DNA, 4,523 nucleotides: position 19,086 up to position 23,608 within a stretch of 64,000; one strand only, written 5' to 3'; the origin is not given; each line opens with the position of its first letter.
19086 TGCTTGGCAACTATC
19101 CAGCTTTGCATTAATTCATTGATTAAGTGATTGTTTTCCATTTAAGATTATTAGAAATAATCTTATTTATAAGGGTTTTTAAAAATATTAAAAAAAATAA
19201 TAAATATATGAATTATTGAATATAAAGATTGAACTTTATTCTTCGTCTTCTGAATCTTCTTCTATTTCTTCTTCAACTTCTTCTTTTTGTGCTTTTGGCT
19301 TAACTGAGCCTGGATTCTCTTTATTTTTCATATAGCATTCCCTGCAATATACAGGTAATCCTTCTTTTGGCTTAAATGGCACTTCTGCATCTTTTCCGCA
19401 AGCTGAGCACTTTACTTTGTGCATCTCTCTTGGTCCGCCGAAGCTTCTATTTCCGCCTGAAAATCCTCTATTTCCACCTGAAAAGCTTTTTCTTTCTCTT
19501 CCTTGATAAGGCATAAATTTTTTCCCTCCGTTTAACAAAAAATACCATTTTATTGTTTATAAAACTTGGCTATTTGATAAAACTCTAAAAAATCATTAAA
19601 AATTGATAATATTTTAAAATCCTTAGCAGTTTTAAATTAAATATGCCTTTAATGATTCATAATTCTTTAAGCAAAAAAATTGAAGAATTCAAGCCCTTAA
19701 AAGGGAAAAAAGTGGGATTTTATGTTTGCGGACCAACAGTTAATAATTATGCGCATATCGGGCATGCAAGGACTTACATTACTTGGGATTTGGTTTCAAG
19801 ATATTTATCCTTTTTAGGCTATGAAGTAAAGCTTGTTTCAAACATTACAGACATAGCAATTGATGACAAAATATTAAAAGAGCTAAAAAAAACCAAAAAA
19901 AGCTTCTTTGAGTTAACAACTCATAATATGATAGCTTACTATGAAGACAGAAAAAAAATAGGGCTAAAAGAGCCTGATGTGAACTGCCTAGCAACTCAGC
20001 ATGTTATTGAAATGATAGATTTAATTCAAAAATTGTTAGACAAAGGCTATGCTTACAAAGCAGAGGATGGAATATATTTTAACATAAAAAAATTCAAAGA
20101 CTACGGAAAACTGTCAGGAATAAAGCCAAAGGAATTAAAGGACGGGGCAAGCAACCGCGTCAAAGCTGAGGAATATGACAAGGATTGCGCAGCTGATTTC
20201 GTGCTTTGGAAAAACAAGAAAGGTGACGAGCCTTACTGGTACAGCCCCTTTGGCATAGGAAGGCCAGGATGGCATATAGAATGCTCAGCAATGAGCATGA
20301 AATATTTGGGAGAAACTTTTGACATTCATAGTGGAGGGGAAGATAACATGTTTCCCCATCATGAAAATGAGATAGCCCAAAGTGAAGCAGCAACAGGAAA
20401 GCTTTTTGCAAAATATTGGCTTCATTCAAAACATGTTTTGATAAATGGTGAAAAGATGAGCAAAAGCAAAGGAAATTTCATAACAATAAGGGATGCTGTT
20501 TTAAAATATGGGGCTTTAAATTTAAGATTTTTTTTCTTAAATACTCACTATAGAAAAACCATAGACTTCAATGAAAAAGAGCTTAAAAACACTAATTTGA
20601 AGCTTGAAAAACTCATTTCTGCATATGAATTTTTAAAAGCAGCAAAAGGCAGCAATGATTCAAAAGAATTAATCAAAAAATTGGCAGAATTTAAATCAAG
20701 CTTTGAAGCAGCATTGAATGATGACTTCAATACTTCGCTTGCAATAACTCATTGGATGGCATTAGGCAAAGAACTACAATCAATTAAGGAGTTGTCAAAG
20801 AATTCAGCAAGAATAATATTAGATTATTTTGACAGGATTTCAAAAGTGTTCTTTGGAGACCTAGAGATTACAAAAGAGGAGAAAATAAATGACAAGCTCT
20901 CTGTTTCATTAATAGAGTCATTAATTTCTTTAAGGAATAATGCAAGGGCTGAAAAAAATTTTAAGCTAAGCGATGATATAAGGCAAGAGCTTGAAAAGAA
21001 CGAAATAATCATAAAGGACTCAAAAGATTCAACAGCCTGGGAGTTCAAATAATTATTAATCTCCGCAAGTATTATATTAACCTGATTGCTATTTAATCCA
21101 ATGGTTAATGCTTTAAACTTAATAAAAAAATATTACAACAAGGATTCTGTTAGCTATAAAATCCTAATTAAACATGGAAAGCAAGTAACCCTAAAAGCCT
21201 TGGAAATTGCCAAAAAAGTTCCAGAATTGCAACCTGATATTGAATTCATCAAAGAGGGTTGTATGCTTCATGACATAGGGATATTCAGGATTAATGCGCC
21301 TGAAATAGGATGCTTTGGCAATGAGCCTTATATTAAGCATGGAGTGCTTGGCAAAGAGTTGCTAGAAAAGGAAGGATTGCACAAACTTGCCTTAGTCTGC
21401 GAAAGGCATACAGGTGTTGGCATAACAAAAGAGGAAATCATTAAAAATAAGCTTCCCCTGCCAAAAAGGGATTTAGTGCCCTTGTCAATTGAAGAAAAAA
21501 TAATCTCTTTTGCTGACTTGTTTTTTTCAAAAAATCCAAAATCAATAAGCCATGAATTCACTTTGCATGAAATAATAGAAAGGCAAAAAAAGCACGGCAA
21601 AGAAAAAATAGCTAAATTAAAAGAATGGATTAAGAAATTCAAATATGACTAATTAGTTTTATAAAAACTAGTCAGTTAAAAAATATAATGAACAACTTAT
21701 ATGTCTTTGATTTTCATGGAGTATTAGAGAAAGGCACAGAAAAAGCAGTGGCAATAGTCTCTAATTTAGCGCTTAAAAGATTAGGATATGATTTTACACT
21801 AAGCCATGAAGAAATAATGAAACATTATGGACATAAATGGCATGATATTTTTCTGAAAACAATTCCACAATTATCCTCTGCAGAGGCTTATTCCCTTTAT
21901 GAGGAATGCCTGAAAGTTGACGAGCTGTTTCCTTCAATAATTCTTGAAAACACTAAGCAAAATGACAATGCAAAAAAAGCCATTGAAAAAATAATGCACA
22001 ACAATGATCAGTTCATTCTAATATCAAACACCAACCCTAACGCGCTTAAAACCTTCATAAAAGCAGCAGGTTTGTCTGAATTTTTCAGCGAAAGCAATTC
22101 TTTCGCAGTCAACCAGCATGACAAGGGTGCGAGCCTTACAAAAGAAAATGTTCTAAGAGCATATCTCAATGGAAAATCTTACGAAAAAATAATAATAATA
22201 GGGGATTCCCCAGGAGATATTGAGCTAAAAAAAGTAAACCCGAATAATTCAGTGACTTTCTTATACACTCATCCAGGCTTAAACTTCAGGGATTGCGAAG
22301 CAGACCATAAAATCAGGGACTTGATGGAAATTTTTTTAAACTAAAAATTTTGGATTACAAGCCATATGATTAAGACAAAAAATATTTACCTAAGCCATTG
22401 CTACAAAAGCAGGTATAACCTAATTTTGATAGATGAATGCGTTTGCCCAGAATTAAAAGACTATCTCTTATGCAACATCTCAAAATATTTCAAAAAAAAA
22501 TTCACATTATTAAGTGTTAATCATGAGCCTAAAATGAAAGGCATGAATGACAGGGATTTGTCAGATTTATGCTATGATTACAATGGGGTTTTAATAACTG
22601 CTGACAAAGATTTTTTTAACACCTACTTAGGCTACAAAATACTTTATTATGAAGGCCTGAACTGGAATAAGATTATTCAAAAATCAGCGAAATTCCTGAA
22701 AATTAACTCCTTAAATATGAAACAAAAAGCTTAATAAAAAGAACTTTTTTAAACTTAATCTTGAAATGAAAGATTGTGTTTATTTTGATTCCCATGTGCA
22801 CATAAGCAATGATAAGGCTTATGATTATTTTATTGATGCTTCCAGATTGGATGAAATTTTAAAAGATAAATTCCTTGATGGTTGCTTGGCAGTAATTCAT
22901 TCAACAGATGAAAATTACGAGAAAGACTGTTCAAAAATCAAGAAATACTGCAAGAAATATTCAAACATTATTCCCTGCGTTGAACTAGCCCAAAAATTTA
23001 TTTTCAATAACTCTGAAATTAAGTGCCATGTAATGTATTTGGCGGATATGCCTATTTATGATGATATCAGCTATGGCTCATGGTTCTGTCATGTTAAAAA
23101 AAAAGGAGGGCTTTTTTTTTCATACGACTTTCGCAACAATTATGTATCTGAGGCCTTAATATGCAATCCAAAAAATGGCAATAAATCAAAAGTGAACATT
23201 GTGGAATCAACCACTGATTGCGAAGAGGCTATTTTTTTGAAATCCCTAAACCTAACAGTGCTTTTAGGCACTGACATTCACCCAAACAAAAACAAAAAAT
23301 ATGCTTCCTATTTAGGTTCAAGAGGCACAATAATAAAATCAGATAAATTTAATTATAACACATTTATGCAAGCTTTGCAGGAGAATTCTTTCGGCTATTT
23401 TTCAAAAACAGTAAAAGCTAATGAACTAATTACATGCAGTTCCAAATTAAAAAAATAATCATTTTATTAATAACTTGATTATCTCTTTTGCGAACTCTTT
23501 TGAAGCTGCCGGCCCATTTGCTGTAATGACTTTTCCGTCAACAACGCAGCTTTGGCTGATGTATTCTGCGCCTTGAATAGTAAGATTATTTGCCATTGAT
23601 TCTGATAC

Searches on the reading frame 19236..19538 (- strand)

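Call 6: search_protein_families(library=pfam, proteins=[window:19236-19538:-], max_evalue=1)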
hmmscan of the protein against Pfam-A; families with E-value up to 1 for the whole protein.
window:19236-19538:- (100 aa): 3 families
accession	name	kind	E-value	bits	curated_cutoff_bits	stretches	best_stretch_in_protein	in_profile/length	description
PF23477.1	zf_Tbcl_2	-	8.8e-18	64.2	27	1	37-73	1-37/37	Probable treble clef zinc finger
PF00412.28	LIM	-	0.072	13.8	22.9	1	42-72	27-57/58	LIM domain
PF22082.2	TtuA_LIM_N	-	0.93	10.1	27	0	43-53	1-11/26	2-thiouridine synthetase TtuA, N-terminal LIM domain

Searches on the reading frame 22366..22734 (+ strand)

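Call 6: search_protein_families(library=pfam, proteins=[window:22366-22734:+], max_evalue=1)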
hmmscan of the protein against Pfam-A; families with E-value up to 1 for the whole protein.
window:22366-22734:+ (122 aa): 1 family
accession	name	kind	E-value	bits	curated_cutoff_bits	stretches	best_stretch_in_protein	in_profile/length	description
PF18480.7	DUF5615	-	0.0013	19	23.8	1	45-86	21-61/110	Domain of unknown function (DUF5615)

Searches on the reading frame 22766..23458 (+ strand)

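Call 6: search_protein_families(library=pfam, proteins=[window:22766-23458:+], max_evalue=1)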
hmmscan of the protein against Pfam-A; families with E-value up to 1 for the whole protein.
window:22766-23458:+ (230 aa): 1 family
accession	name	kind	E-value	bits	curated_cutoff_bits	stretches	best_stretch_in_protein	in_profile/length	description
PF17285.8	PRMT5_TIM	-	0.084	12.6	30.2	1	175-208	73-108/252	PRMT5 TIM barrel domain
